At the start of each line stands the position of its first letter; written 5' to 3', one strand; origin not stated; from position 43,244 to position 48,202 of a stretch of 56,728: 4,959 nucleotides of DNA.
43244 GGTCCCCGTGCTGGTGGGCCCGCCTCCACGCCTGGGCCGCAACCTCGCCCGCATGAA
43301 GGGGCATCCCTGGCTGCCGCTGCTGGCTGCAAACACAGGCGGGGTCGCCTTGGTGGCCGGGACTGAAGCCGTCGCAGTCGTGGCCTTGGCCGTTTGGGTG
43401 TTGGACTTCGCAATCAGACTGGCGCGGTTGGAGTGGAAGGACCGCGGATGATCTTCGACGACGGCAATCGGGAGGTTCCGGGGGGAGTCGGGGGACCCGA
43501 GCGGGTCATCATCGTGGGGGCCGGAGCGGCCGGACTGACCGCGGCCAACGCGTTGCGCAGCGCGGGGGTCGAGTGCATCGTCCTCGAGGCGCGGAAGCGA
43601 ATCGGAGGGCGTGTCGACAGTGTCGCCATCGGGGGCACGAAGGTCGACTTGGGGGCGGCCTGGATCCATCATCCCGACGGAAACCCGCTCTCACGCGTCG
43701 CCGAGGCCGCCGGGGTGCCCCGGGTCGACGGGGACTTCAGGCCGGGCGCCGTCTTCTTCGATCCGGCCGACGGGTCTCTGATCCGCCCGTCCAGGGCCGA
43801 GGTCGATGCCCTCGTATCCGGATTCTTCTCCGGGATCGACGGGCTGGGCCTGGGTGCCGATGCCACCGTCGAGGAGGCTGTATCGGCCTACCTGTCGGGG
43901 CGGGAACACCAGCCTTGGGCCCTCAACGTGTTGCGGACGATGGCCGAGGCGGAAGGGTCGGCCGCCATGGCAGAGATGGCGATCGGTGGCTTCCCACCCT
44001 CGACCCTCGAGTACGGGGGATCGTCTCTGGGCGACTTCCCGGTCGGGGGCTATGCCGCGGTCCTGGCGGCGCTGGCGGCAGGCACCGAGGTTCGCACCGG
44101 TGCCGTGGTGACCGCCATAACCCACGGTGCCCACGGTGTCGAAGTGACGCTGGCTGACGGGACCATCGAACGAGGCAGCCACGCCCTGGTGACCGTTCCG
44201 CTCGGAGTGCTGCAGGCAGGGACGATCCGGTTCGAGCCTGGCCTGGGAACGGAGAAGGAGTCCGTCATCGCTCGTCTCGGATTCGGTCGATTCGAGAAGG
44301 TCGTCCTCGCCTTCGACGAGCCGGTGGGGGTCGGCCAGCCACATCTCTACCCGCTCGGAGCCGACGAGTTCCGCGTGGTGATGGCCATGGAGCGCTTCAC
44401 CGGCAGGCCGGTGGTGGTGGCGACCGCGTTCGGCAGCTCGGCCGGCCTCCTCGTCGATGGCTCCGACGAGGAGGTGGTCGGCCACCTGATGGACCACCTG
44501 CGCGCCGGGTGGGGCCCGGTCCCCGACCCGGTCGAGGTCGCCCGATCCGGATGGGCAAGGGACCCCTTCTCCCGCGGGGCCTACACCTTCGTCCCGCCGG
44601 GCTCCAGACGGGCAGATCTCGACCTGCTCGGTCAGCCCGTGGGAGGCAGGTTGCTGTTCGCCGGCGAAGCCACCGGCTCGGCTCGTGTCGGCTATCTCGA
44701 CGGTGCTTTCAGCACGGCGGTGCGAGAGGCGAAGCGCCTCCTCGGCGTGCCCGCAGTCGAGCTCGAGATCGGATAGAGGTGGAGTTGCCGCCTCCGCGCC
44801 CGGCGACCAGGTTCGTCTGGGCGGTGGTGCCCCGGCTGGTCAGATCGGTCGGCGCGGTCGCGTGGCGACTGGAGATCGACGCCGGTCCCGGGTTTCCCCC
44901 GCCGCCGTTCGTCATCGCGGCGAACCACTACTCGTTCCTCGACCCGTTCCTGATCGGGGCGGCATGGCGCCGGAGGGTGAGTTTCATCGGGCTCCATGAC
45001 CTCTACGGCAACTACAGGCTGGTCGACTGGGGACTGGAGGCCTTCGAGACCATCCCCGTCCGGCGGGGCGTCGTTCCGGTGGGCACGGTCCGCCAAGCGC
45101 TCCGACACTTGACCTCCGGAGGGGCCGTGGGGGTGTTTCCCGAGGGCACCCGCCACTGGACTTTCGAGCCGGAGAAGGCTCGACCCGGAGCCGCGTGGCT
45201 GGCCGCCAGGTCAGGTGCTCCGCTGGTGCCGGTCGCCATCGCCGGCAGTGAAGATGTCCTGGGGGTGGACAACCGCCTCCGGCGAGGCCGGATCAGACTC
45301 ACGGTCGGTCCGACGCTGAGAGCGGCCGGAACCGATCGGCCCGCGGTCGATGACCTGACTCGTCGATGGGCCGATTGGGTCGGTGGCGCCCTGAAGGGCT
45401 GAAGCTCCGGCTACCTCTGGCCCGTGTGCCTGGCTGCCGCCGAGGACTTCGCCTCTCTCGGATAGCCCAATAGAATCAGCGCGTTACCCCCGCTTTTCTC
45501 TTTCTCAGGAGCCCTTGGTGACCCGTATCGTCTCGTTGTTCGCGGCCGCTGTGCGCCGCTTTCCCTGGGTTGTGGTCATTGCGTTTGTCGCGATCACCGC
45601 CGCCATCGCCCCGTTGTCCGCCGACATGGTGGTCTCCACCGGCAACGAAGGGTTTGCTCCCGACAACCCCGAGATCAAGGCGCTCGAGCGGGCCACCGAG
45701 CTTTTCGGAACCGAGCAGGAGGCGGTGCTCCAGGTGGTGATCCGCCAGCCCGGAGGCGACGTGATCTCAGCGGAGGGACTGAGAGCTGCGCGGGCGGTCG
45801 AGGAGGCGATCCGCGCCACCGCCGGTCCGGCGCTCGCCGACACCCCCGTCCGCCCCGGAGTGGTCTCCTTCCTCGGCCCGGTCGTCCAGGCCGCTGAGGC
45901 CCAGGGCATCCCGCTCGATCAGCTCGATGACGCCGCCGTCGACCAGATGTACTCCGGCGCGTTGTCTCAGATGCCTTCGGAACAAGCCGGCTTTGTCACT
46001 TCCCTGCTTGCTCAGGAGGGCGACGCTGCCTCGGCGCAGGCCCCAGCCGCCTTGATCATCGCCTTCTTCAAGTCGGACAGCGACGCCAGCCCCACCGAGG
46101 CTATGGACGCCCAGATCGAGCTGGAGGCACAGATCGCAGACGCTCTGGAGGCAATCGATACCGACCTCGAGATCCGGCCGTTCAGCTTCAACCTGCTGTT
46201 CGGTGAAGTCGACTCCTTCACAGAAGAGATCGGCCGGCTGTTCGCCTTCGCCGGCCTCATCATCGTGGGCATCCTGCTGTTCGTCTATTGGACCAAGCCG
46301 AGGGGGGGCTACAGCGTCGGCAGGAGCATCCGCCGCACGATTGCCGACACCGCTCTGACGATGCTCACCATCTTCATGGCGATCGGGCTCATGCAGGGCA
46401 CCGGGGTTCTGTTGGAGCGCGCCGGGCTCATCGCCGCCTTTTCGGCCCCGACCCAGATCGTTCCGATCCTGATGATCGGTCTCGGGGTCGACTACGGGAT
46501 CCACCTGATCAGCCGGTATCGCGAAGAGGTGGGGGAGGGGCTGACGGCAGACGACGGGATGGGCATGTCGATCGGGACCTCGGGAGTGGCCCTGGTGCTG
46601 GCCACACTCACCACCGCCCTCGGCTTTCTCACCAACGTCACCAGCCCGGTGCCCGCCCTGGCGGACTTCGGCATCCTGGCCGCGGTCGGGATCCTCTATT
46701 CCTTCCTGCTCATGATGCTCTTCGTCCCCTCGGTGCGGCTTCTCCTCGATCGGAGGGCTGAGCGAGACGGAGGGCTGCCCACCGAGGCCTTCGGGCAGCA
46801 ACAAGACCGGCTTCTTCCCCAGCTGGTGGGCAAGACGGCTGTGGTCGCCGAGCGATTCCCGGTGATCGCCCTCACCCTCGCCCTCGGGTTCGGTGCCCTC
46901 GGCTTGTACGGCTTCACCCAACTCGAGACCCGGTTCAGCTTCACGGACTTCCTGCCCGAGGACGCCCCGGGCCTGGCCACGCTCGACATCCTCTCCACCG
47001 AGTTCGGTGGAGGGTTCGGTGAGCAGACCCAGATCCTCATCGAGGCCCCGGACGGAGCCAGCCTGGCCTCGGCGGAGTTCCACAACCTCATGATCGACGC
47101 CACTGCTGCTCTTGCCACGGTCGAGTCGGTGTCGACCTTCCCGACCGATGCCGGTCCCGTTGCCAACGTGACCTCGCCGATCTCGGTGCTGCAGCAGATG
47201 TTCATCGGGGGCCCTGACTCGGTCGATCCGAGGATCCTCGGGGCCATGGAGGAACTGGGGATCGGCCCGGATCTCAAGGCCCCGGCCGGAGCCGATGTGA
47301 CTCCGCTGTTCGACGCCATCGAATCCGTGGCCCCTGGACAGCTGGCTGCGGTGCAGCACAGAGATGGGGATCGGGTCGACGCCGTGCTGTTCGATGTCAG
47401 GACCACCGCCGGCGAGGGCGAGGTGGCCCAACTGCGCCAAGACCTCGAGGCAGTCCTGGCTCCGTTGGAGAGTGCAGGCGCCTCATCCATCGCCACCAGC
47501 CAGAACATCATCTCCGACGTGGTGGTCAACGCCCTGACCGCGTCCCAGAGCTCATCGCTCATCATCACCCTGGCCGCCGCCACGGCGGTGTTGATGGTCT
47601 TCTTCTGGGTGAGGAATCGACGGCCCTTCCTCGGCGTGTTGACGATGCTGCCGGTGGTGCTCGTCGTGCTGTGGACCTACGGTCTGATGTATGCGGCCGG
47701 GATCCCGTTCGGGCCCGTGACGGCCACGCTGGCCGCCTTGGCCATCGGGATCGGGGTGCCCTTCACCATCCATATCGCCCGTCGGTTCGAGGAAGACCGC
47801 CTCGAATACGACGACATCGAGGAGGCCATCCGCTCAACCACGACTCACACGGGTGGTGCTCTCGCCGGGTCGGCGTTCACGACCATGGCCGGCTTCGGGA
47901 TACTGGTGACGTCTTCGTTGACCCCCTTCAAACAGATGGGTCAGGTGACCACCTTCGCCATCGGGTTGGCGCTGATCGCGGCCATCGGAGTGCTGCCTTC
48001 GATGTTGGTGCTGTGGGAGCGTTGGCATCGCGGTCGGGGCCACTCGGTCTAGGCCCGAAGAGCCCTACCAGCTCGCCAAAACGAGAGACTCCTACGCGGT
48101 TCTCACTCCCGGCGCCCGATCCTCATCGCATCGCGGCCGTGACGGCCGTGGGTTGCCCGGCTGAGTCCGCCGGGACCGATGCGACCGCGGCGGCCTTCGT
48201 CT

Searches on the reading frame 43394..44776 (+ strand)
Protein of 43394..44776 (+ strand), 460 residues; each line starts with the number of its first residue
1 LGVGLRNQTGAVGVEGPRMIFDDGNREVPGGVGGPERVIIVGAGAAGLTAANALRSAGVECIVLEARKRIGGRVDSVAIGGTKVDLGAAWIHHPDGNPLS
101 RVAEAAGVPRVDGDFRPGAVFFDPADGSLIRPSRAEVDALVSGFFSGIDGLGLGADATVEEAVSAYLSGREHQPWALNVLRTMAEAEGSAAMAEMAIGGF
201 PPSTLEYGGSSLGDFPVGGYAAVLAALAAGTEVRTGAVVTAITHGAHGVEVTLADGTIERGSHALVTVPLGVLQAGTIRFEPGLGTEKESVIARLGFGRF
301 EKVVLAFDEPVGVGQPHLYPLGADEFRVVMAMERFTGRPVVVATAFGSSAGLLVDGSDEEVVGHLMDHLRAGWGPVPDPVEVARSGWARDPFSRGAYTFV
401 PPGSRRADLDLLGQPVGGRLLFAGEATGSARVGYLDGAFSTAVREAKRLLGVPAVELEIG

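Call 10: search_protein_families(library=pfam, proteins=[window:43394-44776:+], max_evalue=0.001)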
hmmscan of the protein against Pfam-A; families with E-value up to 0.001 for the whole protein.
window:43394-44776:+ (460 aa): 9 families
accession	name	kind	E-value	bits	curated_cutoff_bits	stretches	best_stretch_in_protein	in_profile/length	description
PF01593.30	Amino_oxidase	-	5.7e-60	204.3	19.8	1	46-450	2-443/443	Flavin containing amine oxidoreductase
PF13450.12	NAD_binding_8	-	3.7e-16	59.6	21.9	1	40-102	1-64/68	NAD(P)-binding Rossmann-like domain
PF01494.25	FAD_binding_3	-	1e-06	28.7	22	1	38-68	4-34/349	FAD binding domain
PF07992.20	Pyr_redox_2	-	4e-06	26.9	26.1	1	35-72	142-179/291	Pyridine nucleotide-disulphide oxidoreductase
PF00890.30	FAD_binding_2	-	3.4e-05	23.7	20.4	1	38-73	2-37/414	FAD binding domain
PF03486.20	HI0933_like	-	4.8e-05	23.4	50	1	37-75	2-40/244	HI0933-like protein Rossmann domain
PF00070.33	Pyr_redox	-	0.00015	22.6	22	0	37-73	1-37/82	Pyridine nucleotide-disulphide oxidoreductase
PF01946.23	Thi4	-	0.00019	21.2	26.2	1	38-73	20-56/235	Thi4 family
PF13738.12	Pyr_redox_3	-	0.00056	19.7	30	0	39-67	1-30/305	Pyridine nucleotide-disulphide oxidoreductase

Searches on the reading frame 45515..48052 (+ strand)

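Call 29: search_protein_families(library=pfam, proteins=[window:45515-48052:+], max_evalue=0.0001)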
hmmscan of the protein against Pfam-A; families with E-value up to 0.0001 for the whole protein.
window:45515-48052:+ (845 aa): 3 families
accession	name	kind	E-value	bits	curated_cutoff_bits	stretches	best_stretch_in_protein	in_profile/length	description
PF03176.21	MMPL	-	5.4e-29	101.6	20.5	2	272-414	163-305/333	MMPL family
PF12349.14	Sterol-sensing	-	7.8e-15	55.5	22.3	1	281-414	15-139/153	Sterol-sensing domain of SREBP cleavage-activation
PF02460.24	Patched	-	1.6e-09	38.1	23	1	276-404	28-150/156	Patched SSD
